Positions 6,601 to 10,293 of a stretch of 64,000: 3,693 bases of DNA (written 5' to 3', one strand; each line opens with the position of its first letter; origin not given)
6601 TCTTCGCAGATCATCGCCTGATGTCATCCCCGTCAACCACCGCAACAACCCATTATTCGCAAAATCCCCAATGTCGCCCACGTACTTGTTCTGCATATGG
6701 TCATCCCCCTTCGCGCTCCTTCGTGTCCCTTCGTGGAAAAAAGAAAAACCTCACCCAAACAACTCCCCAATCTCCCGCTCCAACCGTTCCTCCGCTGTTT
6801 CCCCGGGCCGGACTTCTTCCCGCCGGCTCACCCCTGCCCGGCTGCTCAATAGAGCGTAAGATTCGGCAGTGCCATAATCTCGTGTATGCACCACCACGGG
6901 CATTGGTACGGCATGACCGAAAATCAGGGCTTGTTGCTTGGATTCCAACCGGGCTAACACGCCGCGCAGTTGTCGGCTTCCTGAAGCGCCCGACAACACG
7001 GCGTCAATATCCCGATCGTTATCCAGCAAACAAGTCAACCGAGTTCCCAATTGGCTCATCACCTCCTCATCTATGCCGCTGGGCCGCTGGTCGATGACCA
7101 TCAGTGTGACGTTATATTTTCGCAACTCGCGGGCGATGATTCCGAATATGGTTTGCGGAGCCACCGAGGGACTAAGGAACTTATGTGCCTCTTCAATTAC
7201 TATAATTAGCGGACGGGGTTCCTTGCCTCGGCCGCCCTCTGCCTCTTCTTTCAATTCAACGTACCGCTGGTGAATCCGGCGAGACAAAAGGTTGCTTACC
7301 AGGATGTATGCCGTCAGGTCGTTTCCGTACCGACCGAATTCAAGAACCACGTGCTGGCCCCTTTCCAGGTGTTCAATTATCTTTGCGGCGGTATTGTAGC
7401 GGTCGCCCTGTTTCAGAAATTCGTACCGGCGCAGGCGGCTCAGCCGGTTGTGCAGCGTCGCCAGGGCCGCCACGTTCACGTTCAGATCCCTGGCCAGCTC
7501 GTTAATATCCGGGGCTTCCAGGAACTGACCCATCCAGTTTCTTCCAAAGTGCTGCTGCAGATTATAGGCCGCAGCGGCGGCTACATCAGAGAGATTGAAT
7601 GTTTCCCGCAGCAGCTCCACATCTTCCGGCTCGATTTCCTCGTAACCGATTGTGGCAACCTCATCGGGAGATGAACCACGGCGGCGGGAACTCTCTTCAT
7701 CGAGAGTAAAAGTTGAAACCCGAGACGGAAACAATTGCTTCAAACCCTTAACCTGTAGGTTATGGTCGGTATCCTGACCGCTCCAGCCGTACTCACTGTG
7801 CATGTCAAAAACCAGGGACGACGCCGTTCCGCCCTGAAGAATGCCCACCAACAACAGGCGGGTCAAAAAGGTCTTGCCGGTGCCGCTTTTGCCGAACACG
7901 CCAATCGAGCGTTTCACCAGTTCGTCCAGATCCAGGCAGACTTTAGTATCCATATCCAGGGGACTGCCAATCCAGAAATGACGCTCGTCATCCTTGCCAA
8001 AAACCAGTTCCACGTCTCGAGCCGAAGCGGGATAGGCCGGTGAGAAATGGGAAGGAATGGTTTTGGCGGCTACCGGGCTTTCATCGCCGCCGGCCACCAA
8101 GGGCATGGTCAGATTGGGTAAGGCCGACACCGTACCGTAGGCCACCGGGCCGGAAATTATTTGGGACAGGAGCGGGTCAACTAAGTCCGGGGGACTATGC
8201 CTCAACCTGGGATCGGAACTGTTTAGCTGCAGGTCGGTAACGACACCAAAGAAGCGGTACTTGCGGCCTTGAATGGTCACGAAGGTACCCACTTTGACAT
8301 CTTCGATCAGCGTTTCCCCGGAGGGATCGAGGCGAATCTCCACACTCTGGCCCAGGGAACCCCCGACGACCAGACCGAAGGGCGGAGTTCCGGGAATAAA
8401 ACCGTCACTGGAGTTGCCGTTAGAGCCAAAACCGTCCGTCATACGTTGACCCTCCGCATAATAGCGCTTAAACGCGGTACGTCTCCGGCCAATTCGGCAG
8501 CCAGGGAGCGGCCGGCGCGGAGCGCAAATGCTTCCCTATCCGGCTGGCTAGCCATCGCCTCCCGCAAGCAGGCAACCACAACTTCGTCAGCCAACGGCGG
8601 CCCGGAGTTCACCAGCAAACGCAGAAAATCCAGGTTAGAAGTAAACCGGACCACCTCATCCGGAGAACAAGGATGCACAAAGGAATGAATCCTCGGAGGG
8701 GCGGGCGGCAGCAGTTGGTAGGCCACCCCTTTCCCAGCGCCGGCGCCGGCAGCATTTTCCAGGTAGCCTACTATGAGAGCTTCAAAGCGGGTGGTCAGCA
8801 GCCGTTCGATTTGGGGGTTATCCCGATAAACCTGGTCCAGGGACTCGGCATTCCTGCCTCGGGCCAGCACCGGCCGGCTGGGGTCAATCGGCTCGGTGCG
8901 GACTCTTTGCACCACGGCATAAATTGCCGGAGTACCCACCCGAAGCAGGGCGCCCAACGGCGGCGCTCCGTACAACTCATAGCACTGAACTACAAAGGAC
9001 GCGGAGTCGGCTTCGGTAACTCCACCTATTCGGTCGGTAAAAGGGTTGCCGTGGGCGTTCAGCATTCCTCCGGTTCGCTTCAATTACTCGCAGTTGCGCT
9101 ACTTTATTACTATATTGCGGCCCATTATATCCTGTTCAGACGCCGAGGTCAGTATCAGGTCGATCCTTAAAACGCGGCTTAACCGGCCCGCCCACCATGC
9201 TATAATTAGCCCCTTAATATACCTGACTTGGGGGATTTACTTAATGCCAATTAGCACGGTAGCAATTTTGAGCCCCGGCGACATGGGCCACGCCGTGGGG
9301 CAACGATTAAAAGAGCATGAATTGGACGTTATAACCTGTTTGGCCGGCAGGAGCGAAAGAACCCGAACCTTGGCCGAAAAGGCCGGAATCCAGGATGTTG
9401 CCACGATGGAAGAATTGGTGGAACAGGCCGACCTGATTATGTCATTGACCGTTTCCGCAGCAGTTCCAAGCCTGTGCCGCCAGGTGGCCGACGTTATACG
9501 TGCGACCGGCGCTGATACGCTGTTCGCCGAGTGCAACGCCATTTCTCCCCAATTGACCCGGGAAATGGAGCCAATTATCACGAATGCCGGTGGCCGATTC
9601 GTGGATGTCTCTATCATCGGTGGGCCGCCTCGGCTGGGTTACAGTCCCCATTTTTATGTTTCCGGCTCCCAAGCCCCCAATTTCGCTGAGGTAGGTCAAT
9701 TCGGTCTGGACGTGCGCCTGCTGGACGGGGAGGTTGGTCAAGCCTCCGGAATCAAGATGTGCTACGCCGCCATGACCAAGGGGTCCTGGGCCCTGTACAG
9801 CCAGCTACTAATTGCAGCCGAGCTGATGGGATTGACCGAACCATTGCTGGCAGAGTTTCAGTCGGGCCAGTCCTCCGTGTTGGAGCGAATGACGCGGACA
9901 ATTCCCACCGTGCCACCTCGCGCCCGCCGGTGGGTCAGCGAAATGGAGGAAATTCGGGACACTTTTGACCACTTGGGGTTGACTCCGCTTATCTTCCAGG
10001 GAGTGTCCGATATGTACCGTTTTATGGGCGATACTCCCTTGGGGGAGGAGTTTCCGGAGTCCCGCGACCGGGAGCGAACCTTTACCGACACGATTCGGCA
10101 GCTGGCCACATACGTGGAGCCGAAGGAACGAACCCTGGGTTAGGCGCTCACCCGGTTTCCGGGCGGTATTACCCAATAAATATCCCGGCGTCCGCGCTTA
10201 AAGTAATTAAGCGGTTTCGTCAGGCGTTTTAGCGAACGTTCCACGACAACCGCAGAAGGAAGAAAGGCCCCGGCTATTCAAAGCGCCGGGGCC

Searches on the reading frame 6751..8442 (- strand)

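Call 26: search_protein_families(library=pfam, proteins=[window:6751-8442:-], max_evalue=0.00001)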
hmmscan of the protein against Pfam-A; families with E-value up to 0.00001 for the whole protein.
window:6751-8442:- (563 aa): 2 families
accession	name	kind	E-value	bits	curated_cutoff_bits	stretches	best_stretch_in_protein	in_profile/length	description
PF01935.23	DUF87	-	8.8e-27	95.1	23.2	1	158-389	3-219/220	Helicase HerA, central domain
PF09378.16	HAS-barrel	-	2.9e-08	34.1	25.2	1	23-80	2-51/90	HAS barrel domain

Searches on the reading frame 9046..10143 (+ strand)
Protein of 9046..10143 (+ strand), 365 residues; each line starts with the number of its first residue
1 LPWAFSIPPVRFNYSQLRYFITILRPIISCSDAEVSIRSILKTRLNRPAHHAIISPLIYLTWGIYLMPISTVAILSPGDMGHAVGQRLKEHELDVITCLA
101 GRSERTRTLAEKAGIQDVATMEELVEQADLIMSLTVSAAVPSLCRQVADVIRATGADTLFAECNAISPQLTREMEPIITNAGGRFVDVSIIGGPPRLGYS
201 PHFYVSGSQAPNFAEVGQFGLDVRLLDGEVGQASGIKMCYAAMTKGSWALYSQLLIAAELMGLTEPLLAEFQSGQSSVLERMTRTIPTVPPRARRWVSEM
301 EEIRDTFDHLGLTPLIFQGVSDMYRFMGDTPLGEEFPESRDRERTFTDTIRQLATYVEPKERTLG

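Call 27: search_protein_families(library=pfam, proteins=[window:9046-10143:+], max_evalue=0.00001)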
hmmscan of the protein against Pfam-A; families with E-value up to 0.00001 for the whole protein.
window:9046-10143:+ (365 aa): 3 families
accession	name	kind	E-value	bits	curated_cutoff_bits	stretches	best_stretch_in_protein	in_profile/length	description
PF09130.16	DUF1932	-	2.4e-18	66.3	25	1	258-326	1-69/70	Domain of unknown function (DUF1932)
PF03446.21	NAD_binding_2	-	1.2e-10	42.1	21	1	74-210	4-140/161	NAD binding domain of 6-phosphogluconate dehydrogenase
PF07991.19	KARI_N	-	1.4e-07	31.7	20.6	1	71-152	6-86/165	Acetohydroxy acid isomeroreductase, NADPH-binding domain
